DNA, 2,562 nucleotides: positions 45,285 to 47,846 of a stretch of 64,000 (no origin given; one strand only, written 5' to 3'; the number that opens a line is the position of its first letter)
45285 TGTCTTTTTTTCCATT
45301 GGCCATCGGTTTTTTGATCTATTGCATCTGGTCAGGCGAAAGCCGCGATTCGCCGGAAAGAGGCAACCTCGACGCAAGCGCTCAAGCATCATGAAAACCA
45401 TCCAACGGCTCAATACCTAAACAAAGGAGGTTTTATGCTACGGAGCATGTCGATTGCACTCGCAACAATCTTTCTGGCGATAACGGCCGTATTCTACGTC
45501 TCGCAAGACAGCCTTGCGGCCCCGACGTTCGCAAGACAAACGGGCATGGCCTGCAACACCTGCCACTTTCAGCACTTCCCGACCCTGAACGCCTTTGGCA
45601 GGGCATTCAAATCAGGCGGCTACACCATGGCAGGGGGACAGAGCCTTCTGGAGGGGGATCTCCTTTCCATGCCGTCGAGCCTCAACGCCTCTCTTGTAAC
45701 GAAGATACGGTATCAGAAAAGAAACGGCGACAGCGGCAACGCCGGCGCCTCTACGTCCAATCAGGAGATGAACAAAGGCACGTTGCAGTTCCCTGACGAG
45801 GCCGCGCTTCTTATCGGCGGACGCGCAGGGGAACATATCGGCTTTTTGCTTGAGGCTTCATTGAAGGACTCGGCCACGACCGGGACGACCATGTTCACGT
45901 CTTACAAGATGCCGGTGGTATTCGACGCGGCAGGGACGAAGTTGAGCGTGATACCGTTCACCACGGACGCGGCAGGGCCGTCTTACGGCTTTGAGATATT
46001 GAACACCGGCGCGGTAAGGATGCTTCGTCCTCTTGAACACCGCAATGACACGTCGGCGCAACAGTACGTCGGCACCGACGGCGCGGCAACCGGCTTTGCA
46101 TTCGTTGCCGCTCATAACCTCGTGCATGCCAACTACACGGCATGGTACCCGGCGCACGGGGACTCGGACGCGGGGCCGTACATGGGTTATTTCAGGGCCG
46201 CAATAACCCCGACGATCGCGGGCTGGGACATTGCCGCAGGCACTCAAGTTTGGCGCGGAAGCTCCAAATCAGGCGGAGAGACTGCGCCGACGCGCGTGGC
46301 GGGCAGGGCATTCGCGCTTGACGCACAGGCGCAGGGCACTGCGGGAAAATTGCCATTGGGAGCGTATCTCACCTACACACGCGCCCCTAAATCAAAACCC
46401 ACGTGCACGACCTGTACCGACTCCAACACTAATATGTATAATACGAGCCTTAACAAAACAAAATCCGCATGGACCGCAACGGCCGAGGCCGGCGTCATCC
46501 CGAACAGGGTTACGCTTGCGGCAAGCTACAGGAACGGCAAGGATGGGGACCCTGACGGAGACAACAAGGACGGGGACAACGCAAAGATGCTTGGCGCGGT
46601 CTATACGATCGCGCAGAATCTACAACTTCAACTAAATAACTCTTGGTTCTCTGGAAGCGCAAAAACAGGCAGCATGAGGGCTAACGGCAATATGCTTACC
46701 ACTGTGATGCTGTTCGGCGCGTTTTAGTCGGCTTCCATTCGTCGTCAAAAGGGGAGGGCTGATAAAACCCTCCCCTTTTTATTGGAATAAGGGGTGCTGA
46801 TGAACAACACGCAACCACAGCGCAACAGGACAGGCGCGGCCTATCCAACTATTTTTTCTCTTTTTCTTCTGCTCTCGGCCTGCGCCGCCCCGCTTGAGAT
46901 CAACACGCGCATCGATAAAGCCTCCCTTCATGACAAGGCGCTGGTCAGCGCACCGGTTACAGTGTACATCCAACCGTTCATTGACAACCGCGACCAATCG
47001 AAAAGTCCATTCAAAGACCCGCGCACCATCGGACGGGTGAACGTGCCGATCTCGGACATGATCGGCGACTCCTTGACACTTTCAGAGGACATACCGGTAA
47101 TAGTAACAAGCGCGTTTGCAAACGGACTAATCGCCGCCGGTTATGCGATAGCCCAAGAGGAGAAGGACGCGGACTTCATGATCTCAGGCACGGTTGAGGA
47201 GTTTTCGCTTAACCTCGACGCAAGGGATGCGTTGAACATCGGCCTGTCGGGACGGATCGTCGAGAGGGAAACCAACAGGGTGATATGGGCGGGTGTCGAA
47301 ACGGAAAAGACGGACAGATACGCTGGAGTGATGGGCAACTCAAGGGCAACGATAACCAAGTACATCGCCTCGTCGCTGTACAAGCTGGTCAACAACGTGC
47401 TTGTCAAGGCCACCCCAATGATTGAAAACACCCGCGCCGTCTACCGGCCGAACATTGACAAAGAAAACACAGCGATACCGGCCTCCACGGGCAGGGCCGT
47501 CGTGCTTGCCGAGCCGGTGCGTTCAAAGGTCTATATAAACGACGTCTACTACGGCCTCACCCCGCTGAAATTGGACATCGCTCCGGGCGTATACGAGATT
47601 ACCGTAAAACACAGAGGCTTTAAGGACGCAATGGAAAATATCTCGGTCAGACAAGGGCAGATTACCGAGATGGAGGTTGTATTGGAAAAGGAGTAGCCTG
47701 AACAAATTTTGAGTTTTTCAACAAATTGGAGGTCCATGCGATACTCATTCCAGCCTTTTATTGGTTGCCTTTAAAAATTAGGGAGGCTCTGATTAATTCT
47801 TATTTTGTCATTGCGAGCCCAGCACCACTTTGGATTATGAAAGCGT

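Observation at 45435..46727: Outer-membrane beta-barrel protein with a single N-terminal CXXCH, preceded by a ~215-nt leader transcribed from a consensus promoter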

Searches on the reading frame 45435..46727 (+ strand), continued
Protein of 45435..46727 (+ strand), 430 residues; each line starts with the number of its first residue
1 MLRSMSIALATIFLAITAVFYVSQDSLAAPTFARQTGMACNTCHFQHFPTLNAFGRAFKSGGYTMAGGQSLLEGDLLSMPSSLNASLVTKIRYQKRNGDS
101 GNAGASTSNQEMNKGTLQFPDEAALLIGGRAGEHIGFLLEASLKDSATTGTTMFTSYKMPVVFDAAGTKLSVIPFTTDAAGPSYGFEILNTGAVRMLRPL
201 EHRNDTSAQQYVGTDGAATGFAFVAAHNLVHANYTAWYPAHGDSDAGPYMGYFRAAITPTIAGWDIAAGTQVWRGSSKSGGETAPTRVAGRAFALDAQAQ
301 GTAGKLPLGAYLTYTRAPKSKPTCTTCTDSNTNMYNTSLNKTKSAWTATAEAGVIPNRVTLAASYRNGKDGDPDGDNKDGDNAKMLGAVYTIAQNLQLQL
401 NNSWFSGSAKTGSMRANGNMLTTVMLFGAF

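Call 60: get_annotated_region(hit=H3, flank=3000)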
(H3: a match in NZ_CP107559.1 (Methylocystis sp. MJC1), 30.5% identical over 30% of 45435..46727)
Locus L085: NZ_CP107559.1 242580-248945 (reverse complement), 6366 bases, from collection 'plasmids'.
description: Methylocystis sp. MJC1 plasmid unnamed1, complete sequence
organism: Methylocystis sp. MJC1 (NCBI taxid 2654282)
taxonomy: Bacteria; Pseudomonadota; Alphaproteobacteria; Hyphomicrobiales; Methylocystaceae; Methylocystis; Methylocystis sp. MJC1
host: -; source: whole organism,Alpine Peat Bogs; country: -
typing (MOB-suite, as given by PLSDB): non-mobilizable
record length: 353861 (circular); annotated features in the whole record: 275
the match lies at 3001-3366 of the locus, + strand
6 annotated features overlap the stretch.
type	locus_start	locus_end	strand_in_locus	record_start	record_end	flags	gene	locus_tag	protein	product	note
CDS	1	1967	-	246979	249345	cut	-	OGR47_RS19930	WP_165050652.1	autotransporter outer membrane beta-barrel domain-containing protein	-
CDS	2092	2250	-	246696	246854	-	-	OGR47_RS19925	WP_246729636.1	hypothetical protein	-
CDS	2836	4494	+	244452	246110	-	-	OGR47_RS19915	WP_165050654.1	hypothetical protein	-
CDS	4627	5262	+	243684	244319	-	-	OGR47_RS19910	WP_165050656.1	c-type cytochrome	-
CDS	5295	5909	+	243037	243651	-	-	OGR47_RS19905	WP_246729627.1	c-type cytochrome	-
CDS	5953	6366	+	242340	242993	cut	-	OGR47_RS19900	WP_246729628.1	c-type cytochrome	-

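Call 65: find_homologous_proteins(query=L078:10001-11293:+)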
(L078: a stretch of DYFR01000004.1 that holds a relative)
Query L078:10001-11293:+ (431 aa): 966 proteins with E <= 0.001 among 8000 candidates; the best 120 are listed.
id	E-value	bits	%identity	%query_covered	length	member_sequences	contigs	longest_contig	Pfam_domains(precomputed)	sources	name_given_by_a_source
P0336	1.5e-290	981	100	100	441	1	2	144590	-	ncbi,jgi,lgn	-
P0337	1.9e-263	892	90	100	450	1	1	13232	-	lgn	-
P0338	7.4e-241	818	84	100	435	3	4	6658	-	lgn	-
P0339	7.9e-238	808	84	100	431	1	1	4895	-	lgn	-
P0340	3.1e-232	789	82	100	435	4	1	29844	-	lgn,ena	-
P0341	1.5e-227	774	81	96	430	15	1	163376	-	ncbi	-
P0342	2.4e-226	770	80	100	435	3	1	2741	-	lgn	-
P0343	1.2e-224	764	80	100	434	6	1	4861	-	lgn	-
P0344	1.0e-161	557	61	99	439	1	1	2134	-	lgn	-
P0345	1.4e-161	556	61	96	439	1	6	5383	-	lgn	-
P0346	1.2e-154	534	62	96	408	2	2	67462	-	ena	-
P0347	5.6e-131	456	52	97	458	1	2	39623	-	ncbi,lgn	-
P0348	1.7e-129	451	53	96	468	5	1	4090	-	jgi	jgi:hypothetical protein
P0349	3.1e-128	447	54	97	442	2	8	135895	-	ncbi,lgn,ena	-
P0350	3.2e-128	447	54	96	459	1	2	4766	-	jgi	jgi:hypothetical protein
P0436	2.7e-112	394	46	96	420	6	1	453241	-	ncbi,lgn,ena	ncbi:MAG: hypothetical protein ABW139_10595 [Candidatus Thiodiazotropha sp. DIVDIV]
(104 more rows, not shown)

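Call 69: find_encoding_contigs(protein=P0436, flank=8000, max_places=2)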
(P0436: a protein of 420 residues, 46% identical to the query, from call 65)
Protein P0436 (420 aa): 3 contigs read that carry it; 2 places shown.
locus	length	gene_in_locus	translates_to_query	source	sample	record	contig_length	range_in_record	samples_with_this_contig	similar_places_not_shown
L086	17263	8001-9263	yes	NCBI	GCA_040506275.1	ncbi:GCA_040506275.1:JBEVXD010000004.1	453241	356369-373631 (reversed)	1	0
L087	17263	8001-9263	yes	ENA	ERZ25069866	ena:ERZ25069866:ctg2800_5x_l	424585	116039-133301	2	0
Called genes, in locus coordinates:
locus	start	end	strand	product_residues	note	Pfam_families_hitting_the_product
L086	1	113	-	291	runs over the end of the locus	PF00899:ThiF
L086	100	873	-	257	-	PF00765:Autoind_synth (faint), PF13444:Acetyltransf_5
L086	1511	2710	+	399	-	PF00990:GGDEF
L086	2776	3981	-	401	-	PF25967:RND-MFP_C (weak), PF25989:YknX_C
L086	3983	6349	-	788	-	PF02687:FtsX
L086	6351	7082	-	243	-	PF00005:ABC_tran, PF13304:AAA_21 (weak)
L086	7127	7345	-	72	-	PF19611:DUF6116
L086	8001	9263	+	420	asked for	-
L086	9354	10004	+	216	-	PF00034:Cytochrom_C, PF13442:Cytochrome_CBB3, PF00034:Cytochrom_C, PF13442:Cytochrome_CBB3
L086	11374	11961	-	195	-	PF08308:PEGA (weak), PF09851:SHOCT (faint)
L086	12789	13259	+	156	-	-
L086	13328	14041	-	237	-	PF13472:Lipase_GDSL_2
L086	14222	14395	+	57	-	-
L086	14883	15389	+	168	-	-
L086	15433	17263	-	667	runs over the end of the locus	PF00580:UvrD-helicase, PF01443:Viral_helicase1 (faint), PF13245:AAA_19, PF13604:AAA_30 (faint), PF13361:UvrD_C, PF13538:UvrD_C_2 (weak)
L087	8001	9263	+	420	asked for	-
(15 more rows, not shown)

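Call 81: search_protein_families(library=pfam, proteins=[L036:20162-20674:-, L036:17713-19998:-, L036:16954-17712:-, L036:15572-16954:-, L036:15070-15603:-, L036:13372-14556:-, L036:1570-3240:-, L036:3228-4793:-, L036:5738-7051:-, L036:7136-8095:-], max_evalue=0.001)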
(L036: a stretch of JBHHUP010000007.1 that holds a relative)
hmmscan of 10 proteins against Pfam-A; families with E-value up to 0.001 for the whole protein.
L036:20162-20674:- (170 aa): 3 families
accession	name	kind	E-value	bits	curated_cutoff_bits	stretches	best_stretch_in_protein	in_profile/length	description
PF14522.11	Cytochrome_C7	-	5.4e-13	49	24.8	2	112-169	1-66/67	Cytochrome c7 and related cytochrome c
PF02085.21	Cytochrom_CIII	-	2.6e-09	37.8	22.9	1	34-89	18-65/101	Class III cytochrome C family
PF14537.11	Cytochrom_c3_2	-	1.5e-07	32.2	25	1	119-158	2-37/79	Cytochrome c3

L036:17713-19998:- (761 aa): 3 families
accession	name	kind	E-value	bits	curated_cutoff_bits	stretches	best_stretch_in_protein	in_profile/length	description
PF00384.28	Molybdopterin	-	2.8e-26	92.8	24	1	106-497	1-352/353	Molybdopterin oxidoreductase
PF01568.27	Molydop_binding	-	9.9e-15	55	26.8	1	626-695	31-94/110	Molydopterin dinucleotide binding domain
PF04879.21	Molybdop_Fe4S4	-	1.2e-14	54.4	22.7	1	51-103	3-55/55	Molybdopterin oxidoreductase Fe4S4 domain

L036:16954-17712:- (252 aa): 8 families
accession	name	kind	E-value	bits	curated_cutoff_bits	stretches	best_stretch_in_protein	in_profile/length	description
PF13247.11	Fer4_11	-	5.6e-11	43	26.2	1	84-150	2-70/100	4Fe-4S dicluster domain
PF12838.12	Fer4_7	-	6.7e-10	39.7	27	1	123-209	1-52/52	4Fe-4S dicluster domain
PF12837.12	Fer4_6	-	3.3e-06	27.2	25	1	31-49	3-21/24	4Fe-4S binding domain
PF13237.11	Fer4_10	-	1.5e-05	25.3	25.5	0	30-105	2-53/53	4Fe-4S dicluster domain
PF00037.32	Fer4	-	0.00013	22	21.1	1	31-47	2-18/24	4Fe-4S binding domain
PF12797.12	Fer4_2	-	0.00014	22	24.5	1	30-47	3-20/22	4Fe-4S binding domain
PF13187.11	Fer4_9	-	0.00033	21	27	0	36-106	1-49/52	4Fe-4S dicluster domain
PF13183.11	Fer4_8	-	0.00044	21.2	27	0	34-106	2-66/68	4Fe-4S dicluster domain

L036:15572-16954:- (460 aa): 1 family
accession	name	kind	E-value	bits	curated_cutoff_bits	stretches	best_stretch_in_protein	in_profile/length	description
PF03916.19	NrfD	-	4.2e-23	82.9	25.8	1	59-382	3-306/313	Polysulphide reductase, NrfD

L036:15070-15603:- (177 aa): 1 family
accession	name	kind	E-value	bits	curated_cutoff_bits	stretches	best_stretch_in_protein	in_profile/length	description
PF11821.13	ActD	-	2.2e-28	99.5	25.7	1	6-167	3-169/170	Alternative complex III, ActD subunit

L036:13372-14556:- (394 aa): 0 families

L036:1570-3240:- (556 aa): 2 families
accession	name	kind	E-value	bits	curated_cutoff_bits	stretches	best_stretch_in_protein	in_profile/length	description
PF00437.27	T2SSE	-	1.3e-109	366.7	24.9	1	176-553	9-370/370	Type II/IV secretion system protein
PF05157.20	MshEN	-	2e-11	44.1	23.1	1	65-146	2-84/90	MshEN domain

L036:3228-4793:- (521 aa): 1 family
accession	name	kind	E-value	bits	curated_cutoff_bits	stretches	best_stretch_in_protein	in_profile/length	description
PF00263.26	Secretin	-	3.4e-36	124.8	27.5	1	329-511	1-168/169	Bacterial type II and III secretion system protein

L036:5738-7051:- (437 aa): 1 family
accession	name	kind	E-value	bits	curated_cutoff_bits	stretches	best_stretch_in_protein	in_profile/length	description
PF05134.19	T2SSL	-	0.00038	20.4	25.5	1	103-145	95-137/231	Type II secretion system (T2SS), protein L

L036:7136-8095:- (319 aa): 1 family
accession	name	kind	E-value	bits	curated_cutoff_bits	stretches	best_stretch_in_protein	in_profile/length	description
PF07963.17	N_methyl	-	1.7e-05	24.7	21.2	1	8-29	4-25/27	Prokaryotic N-terminal methylation motif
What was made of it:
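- A complete ACIII operon lies about 1 kb downstream in L036 (call 81).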

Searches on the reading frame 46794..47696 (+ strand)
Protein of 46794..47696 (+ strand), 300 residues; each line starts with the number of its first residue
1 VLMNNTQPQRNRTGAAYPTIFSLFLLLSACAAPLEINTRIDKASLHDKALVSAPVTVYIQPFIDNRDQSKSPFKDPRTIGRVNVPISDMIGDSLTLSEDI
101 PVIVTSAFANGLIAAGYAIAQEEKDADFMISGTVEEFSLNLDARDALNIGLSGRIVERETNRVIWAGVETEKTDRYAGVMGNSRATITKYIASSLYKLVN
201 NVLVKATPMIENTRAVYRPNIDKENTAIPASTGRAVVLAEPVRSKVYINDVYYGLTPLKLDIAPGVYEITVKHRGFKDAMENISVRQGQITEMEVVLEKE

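Call 3: search_protein_families(library=pfam, proteins=[window:46794-47696:+], max_evalue=1)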
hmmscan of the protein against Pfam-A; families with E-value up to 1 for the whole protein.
window:46794-47696:+ (300 aa): 2 families
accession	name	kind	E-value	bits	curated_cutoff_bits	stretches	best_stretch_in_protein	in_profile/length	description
PF08308.17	PEGA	-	2.4e-13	50.2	20.8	1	236-299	5-69/71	PEGA domain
PF13620.12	CarboxypepD_reg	-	0.0016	19.2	32.3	1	262-298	45-82/82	Carboxypeptidase regulatory-like domain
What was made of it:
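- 46794..47696 (+): Conserved partner gene: a lipoprotein (lipobox LLSA-C30, Ala at +2) with an N-terminal alpha/beta domain of the LptE/PelC/PqiC/CsgG type, a long helix (184-217) and a C-terminal PEGA beta-sandwich (233-296). The start is probably the ATG at 46800. Call 3 (PEGA, E 2.4e-13).
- On PEGA-domain proteins (for the partner gene 46794-47696): 50.2 bits against a cut-off of 20.8, over residues 236-299 (call 3).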

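Call 4: search_protein_families(library=ncbifam, proteins=[window:46794-47696:+], max_evalue=1)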
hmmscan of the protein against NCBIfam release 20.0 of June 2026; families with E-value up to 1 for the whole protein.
window:46794-47696:+ (300 aa): 1 family
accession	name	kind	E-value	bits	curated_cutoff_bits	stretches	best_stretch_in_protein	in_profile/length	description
NF047402.1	TransRegVisN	equivalog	0.075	12.3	250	1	155-197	186-227/246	transcriptional regulator VisN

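Call 37: find_homologous_proteins(query=window:46794-47696:+)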
Query window:46794-47696:+ (300 aa): 59 proteins with E <= 0.001 among 1632 candidates.
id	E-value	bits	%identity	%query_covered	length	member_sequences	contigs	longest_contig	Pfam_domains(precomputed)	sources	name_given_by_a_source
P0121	2.1e-189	646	100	99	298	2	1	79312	PF08308.18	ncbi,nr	ncbi:MAG: PEGA domain-containing protein [Deltaproteobacteria bacterium]|nr:PEGA domain-containing p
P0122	1.2e-157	542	88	95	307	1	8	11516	PF08308.18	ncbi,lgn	-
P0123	1.3e-149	515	82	96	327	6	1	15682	PF08308.18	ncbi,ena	-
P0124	3.1e-147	508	81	96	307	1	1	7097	PF08308.18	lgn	-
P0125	2.2e-74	269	47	96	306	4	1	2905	PF08308.18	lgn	-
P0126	4.1e-71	258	47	96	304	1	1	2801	PF08308.18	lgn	-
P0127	3.8e-70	255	45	98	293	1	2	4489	PF08308.18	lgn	-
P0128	6.8e-70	254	47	91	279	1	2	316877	PF08308.18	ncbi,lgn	-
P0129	3.5e-69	252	46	94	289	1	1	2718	PF08308.18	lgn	-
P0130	1.4e-68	250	44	94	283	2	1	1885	PF08308.18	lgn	-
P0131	2.5e-68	249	45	91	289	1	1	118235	PF08308.18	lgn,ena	-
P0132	1.9e-67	246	44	92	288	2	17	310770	PF08308.18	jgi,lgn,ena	-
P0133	4.0e-67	245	43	92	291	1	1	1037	PF08308.18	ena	-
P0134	6.6e-67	244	42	98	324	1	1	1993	PF08308.18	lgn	-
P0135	1.0e-65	240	43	95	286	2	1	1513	PF08308.18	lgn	-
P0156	3.5e-56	209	40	94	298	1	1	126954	PF08308.18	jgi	jgi:hypothetical protein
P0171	1.8e-42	164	37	95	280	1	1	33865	PF08308.18,PF03923.19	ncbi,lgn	-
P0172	5.7e-42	162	35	95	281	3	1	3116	PF08308.18,PF03923.19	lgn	-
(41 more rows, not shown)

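Call 44: predict_structure(alignment_id=A2)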
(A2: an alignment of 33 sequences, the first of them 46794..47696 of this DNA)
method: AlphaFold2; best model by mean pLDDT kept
length: 300 residues; sequences in the alignment: 33
mean_pLDDT: 89.5   pTM: 0.67
mean pLDDT of the five models: 89.5, 88.8, 88.6, 88.2, 86.7
residues with pLDDT >= 90: 229; 70-90: 31; 50-70: 30; < 50: 10
segments of 3 or more residues with pLDDT < 50: 221-226
pLDDT, mean of each block of 10 residues (from residue 1): 55 61 75 92 90 94 97 96 93 96 98 97 97 98 96 97 96 81 93 97 96 74 48 90 96 95 95 98 95 97
secondary structure, 60 per line:
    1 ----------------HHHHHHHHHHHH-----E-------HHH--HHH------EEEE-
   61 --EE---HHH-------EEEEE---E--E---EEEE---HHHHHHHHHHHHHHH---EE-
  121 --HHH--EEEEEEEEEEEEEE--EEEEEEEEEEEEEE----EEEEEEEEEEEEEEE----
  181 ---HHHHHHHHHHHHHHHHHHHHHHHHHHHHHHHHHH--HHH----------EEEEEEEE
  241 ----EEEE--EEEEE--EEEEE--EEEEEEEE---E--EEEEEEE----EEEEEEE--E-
elements in order: H17-28 E56-59 E78-82 E93-96 H100-114 E128-141 E144-157 E162-176 H184-217 E233-240 E245-248 E251-255 E258-262 E265-272 E279-285 E290-296
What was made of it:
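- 46794..47696 (+): Call 44: AF2 pLDDT 89.5.
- On PEGA-domain proteins (for the partner gene 46794-47696): The AF2 model shows a beta-sandwich at 233-296 (call 44).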

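Call 72: find_encoding_contigs(protein=P0132, flank=4000, max_places=2)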
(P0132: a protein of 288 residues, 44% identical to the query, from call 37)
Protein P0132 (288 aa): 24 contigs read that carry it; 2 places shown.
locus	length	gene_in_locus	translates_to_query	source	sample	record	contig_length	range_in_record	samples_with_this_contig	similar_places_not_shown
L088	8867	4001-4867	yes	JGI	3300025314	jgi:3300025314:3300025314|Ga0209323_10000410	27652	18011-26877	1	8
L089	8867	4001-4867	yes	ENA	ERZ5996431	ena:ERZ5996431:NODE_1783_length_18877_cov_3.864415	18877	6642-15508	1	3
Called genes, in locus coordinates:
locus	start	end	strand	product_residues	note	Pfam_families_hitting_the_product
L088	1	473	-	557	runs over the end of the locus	PF22977:WHD (weak), PF00004:AAA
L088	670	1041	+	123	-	PF20213:DUF6573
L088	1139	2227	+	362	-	PF00589:Phage_integrase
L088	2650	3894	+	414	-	-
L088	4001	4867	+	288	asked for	PF08308:PEGA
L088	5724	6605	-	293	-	PF03279:Lip_A_acyltrans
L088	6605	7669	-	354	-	PF02606:LpxK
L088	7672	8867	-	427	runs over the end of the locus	PF04413:Glycos_transf_N, PF00534:Glycos_transf_1 (weak)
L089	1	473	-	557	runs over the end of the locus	PF22977:WHD (weak), PF00004:AAA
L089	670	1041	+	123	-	PF20213:DUF6573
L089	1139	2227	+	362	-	PF00589:Phage_integrase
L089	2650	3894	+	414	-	-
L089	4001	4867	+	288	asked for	PF08308:PEGA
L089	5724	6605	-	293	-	PF03279:Lip_A_acyltrans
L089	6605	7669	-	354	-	PF02606:LpxK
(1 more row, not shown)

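Call 73: find_encoding_contigs(protein=P0156, flank=4000, max_places=2)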
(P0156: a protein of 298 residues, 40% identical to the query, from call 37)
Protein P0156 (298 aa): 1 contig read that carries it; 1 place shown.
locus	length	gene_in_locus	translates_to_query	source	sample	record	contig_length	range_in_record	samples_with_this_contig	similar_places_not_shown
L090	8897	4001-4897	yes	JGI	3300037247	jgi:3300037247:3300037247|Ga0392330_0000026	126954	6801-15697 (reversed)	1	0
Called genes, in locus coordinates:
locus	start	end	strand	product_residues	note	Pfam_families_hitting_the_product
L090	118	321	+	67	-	PF12728:HTH_17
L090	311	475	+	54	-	-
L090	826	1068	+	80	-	PF01381:HTH_3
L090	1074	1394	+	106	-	-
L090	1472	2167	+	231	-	PF00589:Phage_integrase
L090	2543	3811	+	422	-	-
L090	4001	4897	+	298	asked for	PF08308:PEGA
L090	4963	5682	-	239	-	PF02146:SIR2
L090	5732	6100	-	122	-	PF14520:HHH_5 (faint), PF12836:HHH_3, PF14716:HHH_8 (faint), PF00633:HHH (faint)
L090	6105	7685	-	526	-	PF00682:HMGL-like, PF22617:HCS_D2, PF08502:LeuA_dimer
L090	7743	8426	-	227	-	PF10502:Peptidase_S26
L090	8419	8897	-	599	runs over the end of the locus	PF00009:GTP_EFTU, PF03144:GTP_EFTU_D2, PF00679:EFG_C, PF06421:LepA_C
